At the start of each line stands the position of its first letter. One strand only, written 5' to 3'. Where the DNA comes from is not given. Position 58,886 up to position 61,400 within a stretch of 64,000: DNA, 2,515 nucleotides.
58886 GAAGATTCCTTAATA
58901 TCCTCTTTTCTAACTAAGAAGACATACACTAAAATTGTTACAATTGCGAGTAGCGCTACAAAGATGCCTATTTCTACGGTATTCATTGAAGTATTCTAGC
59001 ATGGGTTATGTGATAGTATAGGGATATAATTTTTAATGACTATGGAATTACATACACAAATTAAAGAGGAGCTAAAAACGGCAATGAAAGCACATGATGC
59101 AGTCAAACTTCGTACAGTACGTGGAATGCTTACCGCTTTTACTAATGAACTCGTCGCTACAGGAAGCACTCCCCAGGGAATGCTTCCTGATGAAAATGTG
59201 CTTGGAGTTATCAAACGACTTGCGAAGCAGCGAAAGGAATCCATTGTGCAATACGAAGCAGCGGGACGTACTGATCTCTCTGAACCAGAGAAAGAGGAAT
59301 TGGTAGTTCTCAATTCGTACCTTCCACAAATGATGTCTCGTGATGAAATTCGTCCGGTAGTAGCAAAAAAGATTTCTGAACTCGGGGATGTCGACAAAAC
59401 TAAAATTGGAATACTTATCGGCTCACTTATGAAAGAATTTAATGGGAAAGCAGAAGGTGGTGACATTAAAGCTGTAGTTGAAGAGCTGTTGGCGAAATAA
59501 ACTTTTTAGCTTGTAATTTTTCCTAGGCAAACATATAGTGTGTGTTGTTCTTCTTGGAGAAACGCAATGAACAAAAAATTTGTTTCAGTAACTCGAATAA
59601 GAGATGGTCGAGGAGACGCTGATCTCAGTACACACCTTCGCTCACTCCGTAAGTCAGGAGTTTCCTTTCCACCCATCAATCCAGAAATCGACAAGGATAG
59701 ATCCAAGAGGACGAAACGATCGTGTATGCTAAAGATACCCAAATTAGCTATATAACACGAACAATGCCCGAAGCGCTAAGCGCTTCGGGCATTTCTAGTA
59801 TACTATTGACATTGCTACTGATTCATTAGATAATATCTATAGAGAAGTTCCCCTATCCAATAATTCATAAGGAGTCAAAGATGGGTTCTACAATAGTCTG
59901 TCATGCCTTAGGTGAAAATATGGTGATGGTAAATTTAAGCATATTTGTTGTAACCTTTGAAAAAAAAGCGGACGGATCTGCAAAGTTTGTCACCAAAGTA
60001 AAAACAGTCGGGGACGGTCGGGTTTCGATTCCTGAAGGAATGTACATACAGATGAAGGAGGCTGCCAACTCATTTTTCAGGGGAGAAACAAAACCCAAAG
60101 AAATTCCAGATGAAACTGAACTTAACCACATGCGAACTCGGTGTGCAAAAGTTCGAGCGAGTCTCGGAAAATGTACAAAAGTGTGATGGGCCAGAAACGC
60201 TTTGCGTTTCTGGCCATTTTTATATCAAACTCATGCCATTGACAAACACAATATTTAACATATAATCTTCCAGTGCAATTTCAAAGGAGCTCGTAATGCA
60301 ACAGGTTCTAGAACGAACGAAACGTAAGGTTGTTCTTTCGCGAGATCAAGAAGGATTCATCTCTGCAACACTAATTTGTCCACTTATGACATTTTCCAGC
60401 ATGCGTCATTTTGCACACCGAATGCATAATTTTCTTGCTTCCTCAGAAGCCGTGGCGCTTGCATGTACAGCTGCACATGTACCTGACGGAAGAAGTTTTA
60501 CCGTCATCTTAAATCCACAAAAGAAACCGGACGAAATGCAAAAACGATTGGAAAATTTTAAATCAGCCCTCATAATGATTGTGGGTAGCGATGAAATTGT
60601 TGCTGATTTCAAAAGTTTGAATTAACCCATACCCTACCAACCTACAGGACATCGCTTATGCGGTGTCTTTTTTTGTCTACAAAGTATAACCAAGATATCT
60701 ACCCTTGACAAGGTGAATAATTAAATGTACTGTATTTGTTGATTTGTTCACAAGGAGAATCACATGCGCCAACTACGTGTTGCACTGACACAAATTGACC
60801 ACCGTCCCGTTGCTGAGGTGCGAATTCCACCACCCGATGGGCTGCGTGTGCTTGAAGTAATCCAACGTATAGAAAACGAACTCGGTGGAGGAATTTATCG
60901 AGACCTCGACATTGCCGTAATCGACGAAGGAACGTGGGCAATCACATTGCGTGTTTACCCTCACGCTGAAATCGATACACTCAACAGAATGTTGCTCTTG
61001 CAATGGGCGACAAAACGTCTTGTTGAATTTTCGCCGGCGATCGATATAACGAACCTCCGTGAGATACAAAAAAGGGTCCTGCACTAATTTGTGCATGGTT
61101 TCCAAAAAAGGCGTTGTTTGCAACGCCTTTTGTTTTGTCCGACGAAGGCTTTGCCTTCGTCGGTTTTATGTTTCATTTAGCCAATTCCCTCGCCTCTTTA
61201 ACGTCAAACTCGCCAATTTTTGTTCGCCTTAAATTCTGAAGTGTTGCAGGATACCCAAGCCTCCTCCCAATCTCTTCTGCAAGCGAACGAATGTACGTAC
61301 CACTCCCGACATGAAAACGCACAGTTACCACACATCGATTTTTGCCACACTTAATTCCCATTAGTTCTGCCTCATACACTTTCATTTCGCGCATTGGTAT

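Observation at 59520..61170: Island of four tiny genes, each an autonomous promoter-SD-ORF-terminator unit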

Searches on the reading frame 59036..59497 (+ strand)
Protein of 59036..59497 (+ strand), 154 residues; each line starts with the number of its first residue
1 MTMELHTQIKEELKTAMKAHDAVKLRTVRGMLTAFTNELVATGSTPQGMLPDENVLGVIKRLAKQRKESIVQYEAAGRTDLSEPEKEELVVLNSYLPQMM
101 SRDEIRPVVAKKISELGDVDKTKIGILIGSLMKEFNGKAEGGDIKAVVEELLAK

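Call 6: search_protein_families(library=pfam, proteins=[window:59036-59497:+], max_evalue=1)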
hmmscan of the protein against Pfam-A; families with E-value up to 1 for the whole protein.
window:59036-59497:+ (154 aa): 3 families
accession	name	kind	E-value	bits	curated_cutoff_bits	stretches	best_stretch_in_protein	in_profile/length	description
PF09424.15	YqeY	-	9.1e-40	136.5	27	1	7-152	2-143/143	Yqey-like protein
PF02637.23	GatB_Yqey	-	0.00052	20.3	27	1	95-152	84-148/148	GatB domain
PF19295.5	SufBD_N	-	0.12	12.5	23.5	1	27-98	86-153/172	SufBD protein N-terminal region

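Call 26: find_related_loci(query=window:59036-59497:+, collection=metagenome_contigs, flank=6000)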
Query window:59036-59497:+ (154 aa) in metagenome_contigs; peptide patterns used: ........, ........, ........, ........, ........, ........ (x = any residue, [..] = any of these).
229 stretches matched a pattern; 148 encode a relative of the query (tblastn E <= 1e-3); the best 80 are kept; 80 distinct loci.
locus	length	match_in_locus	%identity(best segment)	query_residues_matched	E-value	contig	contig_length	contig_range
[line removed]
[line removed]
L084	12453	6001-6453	79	2-152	3e-78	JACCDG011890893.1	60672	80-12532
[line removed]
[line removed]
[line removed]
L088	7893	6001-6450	78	3-152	2e-76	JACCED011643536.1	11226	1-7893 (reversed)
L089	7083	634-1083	78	3-152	2e-76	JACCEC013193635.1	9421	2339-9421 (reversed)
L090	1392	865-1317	78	2-152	7e-81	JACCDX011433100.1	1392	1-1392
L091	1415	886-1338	78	2-152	3e-80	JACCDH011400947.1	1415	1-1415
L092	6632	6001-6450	77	3-152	1e-74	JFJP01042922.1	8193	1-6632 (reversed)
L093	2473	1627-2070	78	5-152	1e-74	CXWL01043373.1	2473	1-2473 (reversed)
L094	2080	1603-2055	76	1-152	8e-73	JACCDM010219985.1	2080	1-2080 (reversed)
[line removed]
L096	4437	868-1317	73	3-152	2e-69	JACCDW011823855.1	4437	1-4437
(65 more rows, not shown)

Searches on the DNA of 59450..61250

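Call 76: search_rna_families(source=window, start=59450, end=61250, threshold=evalue, max_evalue=1)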
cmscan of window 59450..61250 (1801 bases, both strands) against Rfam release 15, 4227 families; matches with E-value up to 1: 5.
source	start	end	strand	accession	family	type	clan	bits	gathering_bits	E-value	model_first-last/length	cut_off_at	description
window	61106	61136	-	RF02057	STnc40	Gene; sRNA;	-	22.8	45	0.49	38-68/70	no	Salmonella enterica sRNA STnc40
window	61104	61152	-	RF02602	BASRCI414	Gene; sRNA;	-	22.1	270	0.011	167-229/229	no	Brucella sRNA CI414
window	61073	61133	+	RF02057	STnc40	Gene; sRNA;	-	21.6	45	0.94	1-70/70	no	Salmonella enterica sRNA STnc40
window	60553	60674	+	RF00022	GcvB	Gene;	-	18.3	42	0.31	1-204/204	no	GcvB RNA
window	59606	59793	+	RF02503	Atu_C9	Gene; sRNA;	-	15.2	40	0.26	1-192/192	no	Rhizobiales sRNA Atu_C9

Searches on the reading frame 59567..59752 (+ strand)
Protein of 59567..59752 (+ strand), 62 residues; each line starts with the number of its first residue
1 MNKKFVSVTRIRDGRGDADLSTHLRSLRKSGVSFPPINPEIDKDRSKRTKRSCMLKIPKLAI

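Call 6: search_protein_families(library=pfam, proteins=[window:59567-59752:+], max_evalue=1)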
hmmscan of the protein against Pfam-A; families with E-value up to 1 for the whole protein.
window:59567-59752:+ (62 aa): 0 families

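Call 58: search_protein_families(library=phrogs, proteins=[window:59567-59752:+], max_evalue=1)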
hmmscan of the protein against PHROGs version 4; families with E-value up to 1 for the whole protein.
window:59567-59752:+ (62 aa): 0 families

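Call 59: search_protein_families(library=padloc, proteins=[window:59567-59752:+], max_evalue=1)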
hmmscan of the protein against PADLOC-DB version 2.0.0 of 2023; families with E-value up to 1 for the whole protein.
window:59567-59752:+ (62 aa): 0 families

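Call 62: list_cluster_members(proteins=[window:59567-59752:+, window:59540-59752:+, window:59881-60183:+, window:60296-60622:+, window:60764-61084:+])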
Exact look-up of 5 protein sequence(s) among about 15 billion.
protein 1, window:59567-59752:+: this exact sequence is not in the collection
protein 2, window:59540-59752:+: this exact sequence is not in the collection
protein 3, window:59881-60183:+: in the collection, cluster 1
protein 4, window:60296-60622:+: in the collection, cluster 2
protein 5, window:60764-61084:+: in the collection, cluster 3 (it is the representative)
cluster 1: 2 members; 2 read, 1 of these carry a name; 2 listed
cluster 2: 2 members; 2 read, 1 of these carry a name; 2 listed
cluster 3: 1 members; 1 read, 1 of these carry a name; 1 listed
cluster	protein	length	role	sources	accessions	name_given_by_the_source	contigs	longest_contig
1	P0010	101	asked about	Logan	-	-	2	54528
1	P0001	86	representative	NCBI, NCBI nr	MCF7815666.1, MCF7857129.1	MAG: hypothetical protein K9M10_01450 [Candidatus Pacebacteria bacterium] | hypothetical protein [Candidatus Paceibacterota bacterium]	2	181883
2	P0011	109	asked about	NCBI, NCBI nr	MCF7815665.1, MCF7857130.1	MAG: hypothetical protein K9M10_01455 [Candidatus Pacebacteria bacterium] | hypothetical protein [Candidatus Paceibacterota bacterium]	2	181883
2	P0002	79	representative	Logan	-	-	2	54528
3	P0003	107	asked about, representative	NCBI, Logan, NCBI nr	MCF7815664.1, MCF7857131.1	MAG: hypothetical protein K9M10_01460 [Candidatus Pacebacteria bacterium] | hypothetical protein [Candidatus Paceibacterota bacterium]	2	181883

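Call 82: search_protein_families(library=ncbifam, proteins=[window:59567-59752:+], max_evalue=1)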
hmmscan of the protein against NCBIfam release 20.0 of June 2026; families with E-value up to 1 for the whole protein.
window:59567-59752:+ (62 aa): 0 families

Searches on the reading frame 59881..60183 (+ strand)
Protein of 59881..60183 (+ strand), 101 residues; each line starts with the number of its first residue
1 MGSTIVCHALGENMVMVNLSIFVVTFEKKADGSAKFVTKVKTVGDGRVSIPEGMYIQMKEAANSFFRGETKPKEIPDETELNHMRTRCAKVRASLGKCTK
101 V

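Call 6: search_protein_families(library=pfam, proteins=[window:59881-60183:+], max_evalue=1)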
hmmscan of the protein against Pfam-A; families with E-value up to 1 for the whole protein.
window:59881-60183:+ (101 aa): 0 families

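Call 11: find_homologous_proteins(query=window:59881-60183:+, max_evalue=0.01)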
Query window:59881-60183:+ (101 aa): 1 proteins with E <= 0.01 among 1 candidates.
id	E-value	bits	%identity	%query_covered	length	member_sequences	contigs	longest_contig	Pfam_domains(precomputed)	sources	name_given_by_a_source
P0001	5.8e-49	182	100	85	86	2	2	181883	-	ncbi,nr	ncbi:MAG: hypothetical protein K9M10_01450 [Candidatus Pacebacteria bacterium]|nr:hypothetical prote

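Call 31: predict_structure(protein=window:59881-60183:+)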
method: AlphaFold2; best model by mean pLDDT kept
length: 101 residues; sequences in the alignment: 1
mean_pLDDT: 50.9   pTM: 0.42
mean pLDDT of the five models: 50.9, 42.4, 40.8, 40.8, 37.6
residues with pLDDT >= 90: 0; 70-90: 7; 50-70: 41; < 50: 53
segments of 3 or more residues with pLDDT < 50: 1-14, 18-20, 41-43, 71-101
pLDDT, mean of each block of 10 residues (from residue 1): 41 49 65 66 50 63 65 37 39 34 33
secondary structure, 60 per line:
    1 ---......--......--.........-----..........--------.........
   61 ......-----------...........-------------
elements in order: E4-9 E12-17 E20-28 E34-43 H52-66 H78-88

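Call 48: search_solved_structures(query=A3, max_evalue=10)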
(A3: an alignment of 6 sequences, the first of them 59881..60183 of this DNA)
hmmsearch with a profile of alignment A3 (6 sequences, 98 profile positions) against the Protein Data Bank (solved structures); distinct sequences matched with E-value up to 10: 6.
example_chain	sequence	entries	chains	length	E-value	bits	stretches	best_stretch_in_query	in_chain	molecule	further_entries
2o6s_A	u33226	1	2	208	0.35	14.3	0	36-58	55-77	Variable lymphocyte receptor B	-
6lbx_A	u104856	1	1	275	0.62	13.5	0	31-56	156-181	Repebody (Rb-H2)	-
2q7f_A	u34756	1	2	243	1.3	12.5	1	23-65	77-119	YrrB protein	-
7e5b_A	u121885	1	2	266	1.7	12.1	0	37-57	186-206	Repebody (Rb-B7)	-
3rfs_A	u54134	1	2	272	1.9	12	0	36-57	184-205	Internalin B, repeat modules, Variable lymphocyte receptor B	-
2o6r_A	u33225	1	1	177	2.1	11.9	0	31-57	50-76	Variable lymphocyte receptor B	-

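Call 49: search_protein_families(library=pfam, alignment_id=A3, max_evalue=10)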
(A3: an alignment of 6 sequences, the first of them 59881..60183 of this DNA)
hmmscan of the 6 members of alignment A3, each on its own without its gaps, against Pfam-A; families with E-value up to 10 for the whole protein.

A. member 1, window:59881-60183:+ (101 aa): 0 families

B. families by the number of members that match (of 6 scanned): 0 families

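Call 58: search_protein_families(library=phrogs, proteins=[window:59881-60183:+], max_evalue=1)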
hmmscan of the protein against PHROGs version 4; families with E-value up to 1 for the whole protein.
window:59881-60183:+ (101 aa): 1 family
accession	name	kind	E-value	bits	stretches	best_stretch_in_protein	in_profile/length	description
phrog_23651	-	unknown function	0.042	15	1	50-93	7-50/122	-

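Call 59: search_protein_families(library=padloc, proteins=[window:59881-60183:+], max_evalue=1)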
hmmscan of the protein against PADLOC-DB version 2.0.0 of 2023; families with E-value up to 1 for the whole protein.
window:59881-60183:+ (101 aa): 0 families

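Call 82: search_protein_families(library=ncbifam, proteins=[window:59881-60183:+], max_evalue=1)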
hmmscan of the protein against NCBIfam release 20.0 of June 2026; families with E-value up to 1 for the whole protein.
window:59881-60183:+ (101 aa): 0 families
